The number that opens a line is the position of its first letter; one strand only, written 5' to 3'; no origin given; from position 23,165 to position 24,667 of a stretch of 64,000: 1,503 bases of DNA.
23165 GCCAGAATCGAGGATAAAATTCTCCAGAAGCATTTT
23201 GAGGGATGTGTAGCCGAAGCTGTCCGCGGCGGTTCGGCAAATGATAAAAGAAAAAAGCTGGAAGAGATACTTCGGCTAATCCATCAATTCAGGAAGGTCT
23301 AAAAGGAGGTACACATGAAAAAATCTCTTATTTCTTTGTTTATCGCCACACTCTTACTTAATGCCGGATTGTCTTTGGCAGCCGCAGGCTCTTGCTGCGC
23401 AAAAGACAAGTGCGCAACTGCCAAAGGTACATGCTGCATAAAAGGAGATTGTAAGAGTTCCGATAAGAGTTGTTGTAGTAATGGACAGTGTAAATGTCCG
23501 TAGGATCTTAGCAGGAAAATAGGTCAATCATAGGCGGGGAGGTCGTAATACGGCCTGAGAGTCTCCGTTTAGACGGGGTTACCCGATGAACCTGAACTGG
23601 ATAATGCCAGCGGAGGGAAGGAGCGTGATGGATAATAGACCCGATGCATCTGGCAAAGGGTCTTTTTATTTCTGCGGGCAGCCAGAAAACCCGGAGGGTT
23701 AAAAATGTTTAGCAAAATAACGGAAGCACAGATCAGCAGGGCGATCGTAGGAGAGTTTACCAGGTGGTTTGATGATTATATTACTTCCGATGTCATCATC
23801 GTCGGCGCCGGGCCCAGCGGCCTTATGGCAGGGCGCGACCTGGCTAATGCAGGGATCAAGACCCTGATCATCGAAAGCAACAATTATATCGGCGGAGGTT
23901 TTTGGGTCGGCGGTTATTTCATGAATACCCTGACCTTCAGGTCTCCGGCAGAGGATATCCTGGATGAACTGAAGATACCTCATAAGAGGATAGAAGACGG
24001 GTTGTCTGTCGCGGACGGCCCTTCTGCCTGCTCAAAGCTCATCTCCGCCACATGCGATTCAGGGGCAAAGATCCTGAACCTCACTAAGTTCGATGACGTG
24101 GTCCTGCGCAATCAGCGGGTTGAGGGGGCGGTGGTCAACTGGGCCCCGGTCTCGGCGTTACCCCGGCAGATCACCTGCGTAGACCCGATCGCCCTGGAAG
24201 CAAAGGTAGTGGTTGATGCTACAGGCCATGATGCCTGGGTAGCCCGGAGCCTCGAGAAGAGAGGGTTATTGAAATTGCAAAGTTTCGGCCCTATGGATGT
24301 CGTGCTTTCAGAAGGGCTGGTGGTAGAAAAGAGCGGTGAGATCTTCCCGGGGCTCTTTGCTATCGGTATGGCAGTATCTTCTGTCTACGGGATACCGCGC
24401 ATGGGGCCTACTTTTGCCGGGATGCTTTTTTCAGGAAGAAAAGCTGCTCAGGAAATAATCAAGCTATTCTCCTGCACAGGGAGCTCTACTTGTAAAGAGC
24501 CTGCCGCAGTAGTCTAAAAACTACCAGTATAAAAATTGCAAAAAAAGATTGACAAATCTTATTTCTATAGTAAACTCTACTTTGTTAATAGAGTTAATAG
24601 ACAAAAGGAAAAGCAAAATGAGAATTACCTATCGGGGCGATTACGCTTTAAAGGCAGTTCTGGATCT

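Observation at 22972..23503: CsoR repressor with a textbook GC-palindrome operator controlling a secreted 13-Cys mini-protein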

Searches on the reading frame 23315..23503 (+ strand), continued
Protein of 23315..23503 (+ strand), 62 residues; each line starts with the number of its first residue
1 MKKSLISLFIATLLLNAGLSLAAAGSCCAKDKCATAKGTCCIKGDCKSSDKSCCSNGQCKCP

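Call 62: find_encoding_contigs(protein=P0026, flank=3000, max_places=2)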
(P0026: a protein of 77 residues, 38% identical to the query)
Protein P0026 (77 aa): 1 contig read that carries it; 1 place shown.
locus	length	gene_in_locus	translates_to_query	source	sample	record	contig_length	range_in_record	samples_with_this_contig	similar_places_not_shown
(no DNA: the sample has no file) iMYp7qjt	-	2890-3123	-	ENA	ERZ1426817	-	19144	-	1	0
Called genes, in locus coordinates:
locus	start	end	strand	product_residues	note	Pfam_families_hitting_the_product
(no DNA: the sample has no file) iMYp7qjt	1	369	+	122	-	?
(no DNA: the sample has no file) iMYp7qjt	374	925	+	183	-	PF12844:HTH_19 (faint), PF01381:HTH_3, PF13560:HTH_31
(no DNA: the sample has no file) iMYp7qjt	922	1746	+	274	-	PF03988:DUF347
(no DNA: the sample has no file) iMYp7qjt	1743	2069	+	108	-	-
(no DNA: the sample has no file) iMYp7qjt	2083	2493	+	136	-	PF00472:RF-1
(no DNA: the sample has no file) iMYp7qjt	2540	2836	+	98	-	-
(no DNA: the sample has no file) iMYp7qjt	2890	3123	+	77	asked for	-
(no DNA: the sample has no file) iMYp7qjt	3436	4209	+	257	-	PF01946:Thi4, PF01494:FAD_binding_3 (weak), PF00890:FAD_binding_2 (weak), PF01266:DAO (weak), PF03486:HI0933_like (weak), PF07992:Pyr_redox_2, PF12831:FAD_oxidored, PF13450:NAD_binding_8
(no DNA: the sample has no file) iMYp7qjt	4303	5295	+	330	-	PF01087:GalP_UDP_transf, PF16285:DUF4931_N (weak), PF01230:HIT (faint), PF16268:DUF4921, PF02744:GalP_UDP_tr_C (weak)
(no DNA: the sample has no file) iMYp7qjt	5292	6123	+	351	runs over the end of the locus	PF01008:IF-2B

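Call 63: find_encoding_contigs(protein=P0008, flank=3000, max_places=2)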
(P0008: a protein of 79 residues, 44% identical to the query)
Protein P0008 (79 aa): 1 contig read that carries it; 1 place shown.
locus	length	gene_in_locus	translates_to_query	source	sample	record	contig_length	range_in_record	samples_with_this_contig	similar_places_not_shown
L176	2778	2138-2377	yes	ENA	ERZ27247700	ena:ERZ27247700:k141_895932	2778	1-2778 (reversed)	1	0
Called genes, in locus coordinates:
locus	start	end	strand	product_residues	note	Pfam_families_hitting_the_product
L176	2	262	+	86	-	?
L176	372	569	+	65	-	PF06397:Desulfoferrod_N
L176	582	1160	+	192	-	PF00210:Ferritin (weak), PF02915:Rubrerythrin, PF21349:RUBY_RBDX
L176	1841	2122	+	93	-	PF02583:Trns_repr_metal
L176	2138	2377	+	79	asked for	-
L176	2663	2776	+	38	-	?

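Call 77: predict_structure(alignment_id=A4)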
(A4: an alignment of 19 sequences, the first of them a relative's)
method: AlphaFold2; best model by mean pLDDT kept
length: 74 residues; sequences in the alignment: 19
mean_pLDDT: 56.0   pTM: 0.31
mean pLDDT of the five models: 56.0, 55.8, 55.2, 52.5, 51.7
residues with pLDDT >= 90: 0; 70-90: 0; 50-70: 53; < 50: 21
segments of 3 or more residues with pLDDT < 50: 18-29, 64-71
pLDDT, mean of each block of 10 residues (from residue 1): 62 58 45 59 61 58 52 49
secondary structure, 60 per line:
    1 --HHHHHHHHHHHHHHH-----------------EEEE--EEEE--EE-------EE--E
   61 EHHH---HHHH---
elements in order: H3-17 E35-38 E41-44 H68-71

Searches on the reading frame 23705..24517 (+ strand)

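Call 5: search_protein_families(library=pfam, proteins=[window:23705-24517:+], max_evalue=1)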
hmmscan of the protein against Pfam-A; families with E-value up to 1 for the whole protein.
window:23705-24517:+ (270 aa): 15 families
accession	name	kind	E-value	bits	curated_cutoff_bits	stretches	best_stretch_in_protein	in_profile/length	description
PF01946.23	Thi4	-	3.5e-62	210.1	26.2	1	11-237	1-235/235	Thi4 family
PF12831.13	FAD_oxidored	-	1.4e-10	41.5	27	1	29-175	1-146/416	FAD dependent oxidoreductase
PF00890.30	FAD_binding_2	-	7.4e-10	39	20.4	1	29-64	1-36/414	FAD binding domain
PF01494.25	FAD_binding_3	-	9.8e-08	32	22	1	28-59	2-33/349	FAD binding domain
PF01266.30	DAO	-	2e-07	31.3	27.9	1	29-64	1-37/353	FAD dependent oxidoreductase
PF03486.20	HI0933_like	-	4.8e-07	29.9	50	1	29-89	2-63/244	HI0933-like protein Rossmann domain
PF13450.12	NAD_binding_8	-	1.4e-06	28.9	21.9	1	32-64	1-33/68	NAD(P)-binding Rossmann-like domain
PF07992.20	Pyr_redox_2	-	0.00012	22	26.1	1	29-83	2-57/291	Pyridine nucleotide-disulphide oxidoreductase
PF13738.12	Pyr_redox_3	-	0.0002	21.1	30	1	31-60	1-31/305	Pyridine nucleotide-disulphide oxidoreductase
PF05834.18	Lycopene_cycl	-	0.0015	18.1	23.4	1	29-60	1-34/380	Lycopene cyclase protein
PF01134.28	GIDA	-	0.0042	16.6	22.1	1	29-59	1-31/391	Glucose inhibited division protein A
PF01593.30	Amino_oxidase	-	0.011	15.5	19.8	1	38-64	2-28/443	Flavin containing amine oxidoreductase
PF00070.33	Pyr_redox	-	0.018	16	22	1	30-63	2-35/82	Pyridine nucleotide-disulphide oxidoreductase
PF13454.12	NAD_binding_9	-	0.16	12.4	21.8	1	31-68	1-42/155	FAD-NAD(P)-binding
PF00899.27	ThiF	-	0.23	11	28.1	1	27-56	20-49/238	ThiF family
